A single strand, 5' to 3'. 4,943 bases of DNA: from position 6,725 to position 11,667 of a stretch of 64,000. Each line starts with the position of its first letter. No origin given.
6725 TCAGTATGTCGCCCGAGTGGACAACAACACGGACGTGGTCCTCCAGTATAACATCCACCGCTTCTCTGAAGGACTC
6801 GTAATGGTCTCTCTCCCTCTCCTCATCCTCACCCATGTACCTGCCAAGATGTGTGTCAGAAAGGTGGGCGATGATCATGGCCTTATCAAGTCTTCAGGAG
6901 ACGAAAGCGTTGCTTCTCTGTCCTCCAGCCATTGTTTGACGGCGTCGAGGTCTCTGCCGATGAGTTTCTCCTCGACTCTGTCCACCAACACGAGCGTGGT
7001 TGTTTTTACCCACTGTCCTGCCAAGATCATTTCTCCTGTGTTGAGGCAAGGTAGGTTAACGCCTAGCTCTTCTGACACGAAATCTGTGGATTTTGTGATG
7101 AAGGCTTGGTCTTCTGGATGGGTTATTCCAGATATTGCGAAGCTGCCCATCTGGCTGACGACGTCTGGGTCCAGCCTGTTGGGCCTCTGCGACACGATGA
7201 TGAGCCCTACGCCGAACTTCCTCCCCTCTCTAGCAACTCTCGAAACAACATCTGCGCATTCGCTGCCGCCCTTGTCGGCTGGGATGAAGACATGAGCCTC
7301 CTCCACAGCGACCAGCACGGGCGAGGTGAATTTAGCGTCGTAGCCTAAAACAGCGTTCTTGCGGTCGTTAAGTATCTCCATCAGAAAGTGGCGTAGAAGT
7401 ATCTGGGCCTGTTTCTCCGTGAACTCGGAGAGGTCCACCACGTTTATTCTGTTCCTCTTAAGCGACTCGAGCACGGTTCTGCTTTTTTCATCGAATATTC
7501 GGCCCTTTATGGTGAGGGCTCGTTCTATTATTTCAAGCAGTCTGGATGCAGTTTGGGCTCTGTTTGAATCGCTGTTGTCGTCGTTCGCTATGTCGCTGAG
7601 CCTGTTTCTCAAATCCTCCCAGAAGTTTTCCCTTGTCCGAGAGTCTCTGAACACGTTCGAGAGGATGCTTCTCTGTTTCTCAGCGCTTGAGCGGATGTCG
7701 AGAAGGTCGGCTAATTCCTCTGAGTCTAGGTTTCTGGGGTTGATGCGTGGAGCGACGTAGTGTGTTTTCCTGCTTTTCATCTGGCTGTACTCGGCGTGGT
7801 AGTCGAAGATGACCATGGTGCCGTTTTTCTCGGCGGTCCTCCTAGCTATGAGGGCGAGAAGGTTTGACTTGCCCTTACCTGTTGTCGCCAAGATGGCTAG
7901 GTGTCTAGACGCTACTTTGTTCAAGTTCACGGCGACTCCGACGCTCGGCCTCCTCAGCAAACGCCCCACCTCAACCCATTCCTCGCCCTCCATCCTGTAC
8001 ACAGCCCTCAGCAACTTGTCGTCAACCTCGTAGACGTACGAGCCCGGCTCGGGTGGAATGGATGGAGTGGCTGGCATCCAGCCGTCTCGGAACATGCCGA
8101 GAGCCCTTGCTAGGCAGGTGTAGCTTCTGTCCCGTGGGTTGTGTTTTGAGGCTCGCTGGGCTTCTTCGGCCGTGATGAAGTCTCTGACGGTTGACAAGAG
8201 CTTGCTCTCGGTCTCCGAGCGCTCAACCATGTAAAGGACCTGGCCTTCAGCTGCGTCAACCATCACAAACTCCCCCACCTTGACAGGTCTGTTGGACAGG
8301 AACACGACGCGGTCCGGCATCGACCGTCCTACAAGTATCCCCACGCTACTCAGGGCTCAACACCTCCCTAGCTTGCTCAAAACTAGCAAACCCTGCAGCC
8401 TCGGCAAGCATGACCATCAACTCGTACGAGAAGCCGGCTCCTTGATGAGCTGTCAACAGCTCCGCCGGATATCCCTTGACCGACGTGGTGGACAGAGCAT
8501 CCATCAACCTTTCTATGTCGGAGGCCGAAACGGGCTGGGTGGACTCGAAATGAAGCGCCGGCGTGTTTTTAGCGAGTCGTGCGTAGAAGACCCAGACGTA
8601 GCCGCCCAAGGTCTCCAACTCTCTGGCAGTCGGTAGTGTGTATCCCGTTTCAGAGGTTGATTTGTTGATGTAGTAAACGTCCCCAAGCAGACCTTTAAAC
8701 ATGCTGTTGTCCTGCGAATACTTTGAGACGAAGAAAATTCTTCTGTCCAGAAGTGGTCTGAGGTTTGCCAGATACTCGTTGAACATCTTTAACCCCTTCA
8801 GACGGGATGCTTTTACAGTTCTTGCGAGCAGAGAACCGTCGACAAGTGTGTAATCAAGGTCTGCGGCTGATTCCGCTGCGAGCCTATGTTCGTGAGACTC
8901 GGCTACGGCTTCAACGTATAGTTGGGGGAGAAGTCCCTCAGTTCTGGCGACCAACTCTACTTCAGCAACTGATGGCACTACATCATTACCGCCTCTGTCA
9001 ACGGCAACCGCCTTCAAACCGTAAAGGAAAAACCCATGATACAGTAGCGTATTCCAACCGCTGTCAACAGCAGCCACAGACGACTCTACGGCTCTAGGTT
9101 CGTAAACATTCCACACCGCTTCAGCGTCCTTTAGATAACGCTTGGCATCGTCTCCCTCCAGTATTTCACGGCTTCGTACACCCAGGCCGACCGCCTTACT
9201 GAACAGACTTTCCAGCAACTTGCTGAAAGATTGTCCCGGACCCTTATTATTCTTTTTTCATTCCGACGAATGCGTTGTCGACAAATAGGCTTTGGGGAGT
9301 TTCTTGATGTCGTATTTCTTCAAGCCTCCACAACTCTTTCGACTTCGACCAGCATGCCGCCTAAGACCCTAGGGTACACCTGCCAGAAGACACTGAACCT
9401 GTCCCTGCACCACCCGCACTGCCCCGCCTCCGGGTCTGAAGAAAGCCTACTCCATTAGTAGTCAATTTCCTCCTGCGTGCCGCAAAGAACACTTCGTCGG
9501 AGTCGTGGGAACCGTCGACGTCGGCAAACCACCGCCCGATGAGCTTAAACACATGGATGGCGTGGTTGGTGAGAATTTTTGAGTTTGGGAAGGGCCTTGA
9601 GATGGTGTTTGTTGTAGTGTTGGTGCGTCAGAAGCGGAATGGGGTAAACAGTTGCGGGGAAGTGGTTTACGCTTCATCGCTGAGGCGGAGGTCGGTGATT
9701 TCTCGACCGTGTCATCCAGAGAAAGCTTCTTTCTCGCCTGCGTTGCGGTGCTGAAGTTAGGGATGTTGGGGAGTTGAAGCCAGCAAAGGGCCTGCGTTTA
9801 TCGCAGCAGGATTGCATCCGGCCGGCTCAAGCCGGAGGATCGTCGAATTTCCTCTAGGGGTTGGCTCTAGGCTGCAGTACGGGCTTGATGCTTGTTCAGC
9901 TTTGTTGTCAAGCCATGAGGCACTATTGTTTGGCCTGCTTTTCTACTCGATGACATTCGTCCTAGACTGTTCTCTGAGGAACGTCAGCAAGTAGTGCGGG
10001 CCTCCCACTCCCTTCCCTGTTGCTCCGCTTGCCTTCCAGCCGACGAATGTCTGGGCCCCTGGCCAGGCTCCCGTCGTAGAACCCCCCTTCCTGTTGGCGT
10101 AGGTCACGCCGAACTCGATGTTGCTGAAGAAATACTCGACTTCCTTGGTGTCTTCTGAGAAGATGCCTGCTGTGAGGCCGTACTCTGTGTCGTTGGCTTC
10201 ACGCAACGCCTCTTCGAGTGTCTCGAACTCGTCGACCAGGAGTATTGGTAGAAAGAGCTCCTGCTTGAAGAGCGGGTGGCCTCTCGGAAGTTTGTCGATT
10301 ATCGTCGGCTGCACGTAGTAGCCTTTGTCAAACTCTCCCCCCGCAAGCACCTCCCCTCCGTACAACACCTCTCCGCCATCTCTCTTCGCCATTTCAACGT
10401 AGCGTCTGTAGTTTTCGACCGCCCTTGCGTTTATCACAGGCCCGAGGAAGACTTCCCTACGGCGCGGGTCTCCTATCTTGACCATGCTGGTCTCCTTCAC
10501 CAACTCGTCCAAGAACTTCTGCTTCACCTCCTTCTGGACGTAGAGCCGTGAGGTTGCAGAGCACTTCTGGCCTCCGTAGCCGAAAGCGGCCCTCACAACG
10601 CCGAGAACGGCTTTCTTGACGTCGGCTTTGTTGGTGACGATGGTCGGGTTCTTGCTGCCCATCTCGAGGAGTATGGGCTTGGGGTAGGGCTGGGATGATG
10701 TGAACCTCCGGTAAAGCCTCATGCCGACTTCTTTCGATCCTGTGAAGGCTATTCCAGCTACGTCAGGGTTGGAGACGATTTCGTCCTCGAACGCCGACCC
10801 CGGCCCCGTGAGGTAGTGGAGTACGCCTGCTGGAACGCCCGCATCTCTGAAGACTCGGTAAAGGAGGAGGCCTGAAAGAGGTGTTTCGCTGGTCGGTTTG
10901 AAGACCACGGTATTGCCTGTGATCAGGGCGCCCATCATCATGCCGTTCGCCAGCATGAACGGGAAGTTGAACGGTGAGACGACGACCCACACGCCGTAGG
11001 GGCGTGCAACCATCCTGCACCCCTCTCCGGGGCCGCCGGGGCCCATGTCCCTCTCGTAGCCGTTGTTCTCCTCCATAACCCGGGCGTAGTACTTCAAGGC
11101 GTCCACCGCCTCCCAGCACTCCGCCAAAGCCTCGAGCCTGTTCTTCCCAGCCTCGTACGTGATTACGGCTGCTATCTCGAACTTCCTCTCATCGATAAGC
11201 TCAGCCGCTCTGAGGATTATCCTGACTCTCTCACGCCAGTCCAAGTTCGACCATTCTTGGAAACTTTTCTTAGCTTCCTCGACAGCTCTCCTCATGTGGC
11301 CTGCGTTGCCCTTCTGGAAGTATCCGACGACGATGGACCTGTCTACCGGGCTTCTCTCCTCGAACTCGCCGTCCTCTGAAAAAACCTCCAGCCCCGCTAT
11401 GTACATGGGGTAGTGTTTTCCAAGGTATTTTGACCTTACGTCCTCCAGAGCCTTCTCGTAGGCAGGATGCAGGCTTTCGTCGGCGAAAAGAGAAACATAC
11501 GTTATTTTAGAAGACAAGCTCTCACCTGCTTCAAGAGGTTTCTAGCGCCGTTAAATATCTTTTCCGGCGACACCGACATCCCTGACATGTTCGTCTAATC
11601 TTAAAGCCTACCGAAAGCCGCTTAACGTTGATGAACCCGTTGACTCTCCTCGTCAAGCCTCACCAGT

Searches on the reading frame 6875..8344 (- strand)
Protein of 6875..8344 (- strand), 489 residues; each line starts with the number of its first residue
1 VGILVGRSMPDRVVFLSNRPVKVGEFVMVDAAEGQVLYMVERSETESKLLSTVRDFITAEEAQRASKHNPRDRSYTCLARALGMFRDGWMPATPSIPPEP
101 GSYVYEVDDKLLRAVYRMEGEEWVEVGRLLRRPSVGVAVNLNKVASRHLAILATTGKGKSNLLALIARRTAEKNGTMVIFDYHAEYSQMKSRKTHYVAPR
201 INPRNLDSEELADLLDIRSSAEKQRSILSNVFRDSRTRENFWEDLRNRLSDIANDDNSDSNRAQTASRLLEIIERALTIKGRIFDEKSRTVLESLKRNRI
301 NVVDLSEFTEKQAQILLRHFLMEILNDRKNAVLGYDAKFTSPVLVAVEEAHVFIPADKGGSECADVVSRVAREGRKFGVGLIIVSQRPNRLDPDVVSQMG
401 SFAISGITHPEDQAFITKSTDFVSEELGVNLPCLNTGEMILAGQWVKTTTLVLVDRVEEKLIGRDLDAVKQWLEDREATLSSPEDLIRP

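Call 5: search_protein_families(library=pfam, proteins=[window:6875-8344:-], max_evalue=0.001)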
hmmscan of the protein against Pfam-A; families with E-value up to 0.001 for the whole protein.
window:6875-8344:- (489 aa): 2 families
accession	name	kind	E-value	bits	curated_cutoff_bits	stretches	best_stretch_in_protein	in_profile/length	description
PF01935.23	DUF87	-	1.3e-40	140.2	23.2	1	124-323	1-219/220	Helicase HerA, central domain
PF12846.13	AAA_10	-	0.00039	20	27.5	0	143-216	18-91/362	AAA-like domain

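Call 10: search_protein_families(library=ncbifam, proteins=[window:6875-8344:-], max_evalue=0.1)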
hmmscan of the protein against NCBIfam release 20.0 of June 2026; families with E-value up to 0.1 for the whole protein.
window:6875-8344:- (489 aa): 24 families
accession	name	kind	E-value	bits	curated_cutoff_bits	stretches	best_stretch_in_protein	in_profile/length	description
NF040937.1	HerA_Thermprot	equivalog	2.9e-86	289.8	800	1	2-477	4-484/487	DNA double-strand break repair helicase HerA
NF040819.1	helicase_HerA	equivalog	2.9e-69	234.1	970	3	339-477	400-540/561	DNA double-strand break repair helicase HerA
NF042944.1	HerA_antiphage_2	equivalog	4.8e-34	118.1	850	2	340-475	426-563/576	anti-phage-associated helicase HerA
NF053655.1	CedD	equivalog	1e-26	93.8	600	1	124-454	199-525/527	DNA-translocating ATPase CedD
NF042943.1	HerA_antiphage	equivalog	2e-26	92.7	800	2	296-459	392-554/566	anti-phage-associated helicase HerA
NF041017.1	DNA_import_CedB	equivalog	6.2e-12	44.9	700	1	136-415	265-543/590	DNA import protein CedB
NF045975.1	VirB4_plasma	equivalog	2.2e-09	35.6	590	2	243-389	658-805/894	Mbov_0397 family ICE element conjugal transfer ATPase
NF008364.0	PRK11160.1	equivalog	1e-07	30.9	630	1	139-199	359-420/575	heme ABC transporter ATP-binding protein/permease CydC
TIGR02746.1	TraC-F-type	equivalog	7.1e-05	20.9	567.05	1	280-386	587-683/800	type IV secretion system protein TraC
TIGR02868.1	CydC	equivalog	0.0004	19.2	329.05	1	135-186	350-401/530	thiol reductant ABC exporter subunit CydC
NF033849.1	ser_rich_anae_1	subfamily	0.00089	16.7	650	1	242-416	917-1099/1163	serine-rich protein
NF041214.1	plasmid_TraB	equivalog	0.0013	17.3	800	1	364-416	364-418/639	plasmid transfer protein TraB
TIGR03497.1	FliI_clade2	equivalog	0.0015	17.6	629.8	0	147-171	138-162/413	flagellar protein export ATPase FliI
NF008039.0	PRK10771.1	equivalog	0.0025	17.3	298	1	140-187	19-66/234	thiamine ABC transporter ATP-binding protein ThiQ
TIGR03925.1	T7SS_EccC_b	equivalog_domain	0.0078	14.5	346.55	0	138-189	353-408/564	type VII secretion protein EccCb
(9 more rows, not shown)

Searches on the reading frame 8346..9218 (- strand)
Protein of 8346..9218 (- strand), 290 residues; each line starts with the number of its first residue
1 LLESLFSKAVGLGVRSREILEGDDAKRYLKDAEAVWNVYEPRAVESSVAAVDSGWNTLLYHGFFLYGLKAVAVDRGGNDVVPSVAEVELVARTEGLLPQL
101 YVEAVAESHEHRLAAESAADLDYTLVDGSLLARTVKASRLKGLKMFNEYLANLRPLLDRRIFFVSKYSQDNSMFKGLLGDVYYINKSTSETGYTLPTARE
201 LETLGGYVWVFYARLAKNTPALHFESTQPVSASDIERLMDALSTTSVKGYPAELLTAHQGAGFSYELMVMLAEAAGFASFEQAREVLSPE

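Call 5: search_protein_families(library=pfam, proteins=[window:8346-9218:-], max_evalue=0.001)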
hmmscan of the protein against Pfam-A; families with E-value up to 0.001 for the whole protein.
window:8346-9218:- (290 aa): 1 family
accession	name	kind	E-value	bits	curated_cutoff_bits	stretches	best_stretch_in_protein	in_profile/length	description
PF09376.16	NurA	-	7.9e-16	58.7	21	1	47-261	2-252/254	NurA domain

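Call 10: search_protein_families(library=ncbifam, proteins=[window:8346-9218:-], max_evalue=0.1)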
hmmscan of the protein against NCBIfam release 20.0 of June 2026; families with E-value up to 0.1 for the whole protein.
window:8346-9218:- (290 aa): 2 families
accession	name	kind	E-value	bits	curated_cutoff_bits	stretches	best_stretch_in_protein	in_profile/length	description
NF041033.1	NurA_Sulf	equivalog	3.5e-20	72.5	400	2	149-260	177-300/331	DNA double-strand break repair nuclease NurA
NF038323.1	DISARM_DrmE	equivalog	0.045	11.8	250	1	115-182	180-241/785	DISARM system-associated protein DrmE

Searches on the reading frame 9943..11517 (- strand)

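Call 5: search_protein_families(library=pfam, proteins=[window:9943-11517:-], max_evalue=0.001)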
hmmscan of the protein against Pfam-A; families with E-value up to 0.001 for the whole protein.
window:9943-11517:- (524 aa): 1 family
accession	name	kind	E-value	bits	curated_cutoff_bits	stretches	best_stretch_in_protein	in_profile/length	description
PF00171.27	Aldedh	-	6.4e-136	454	23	1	48-515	5-457/461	Aldehyde dehydrogenase family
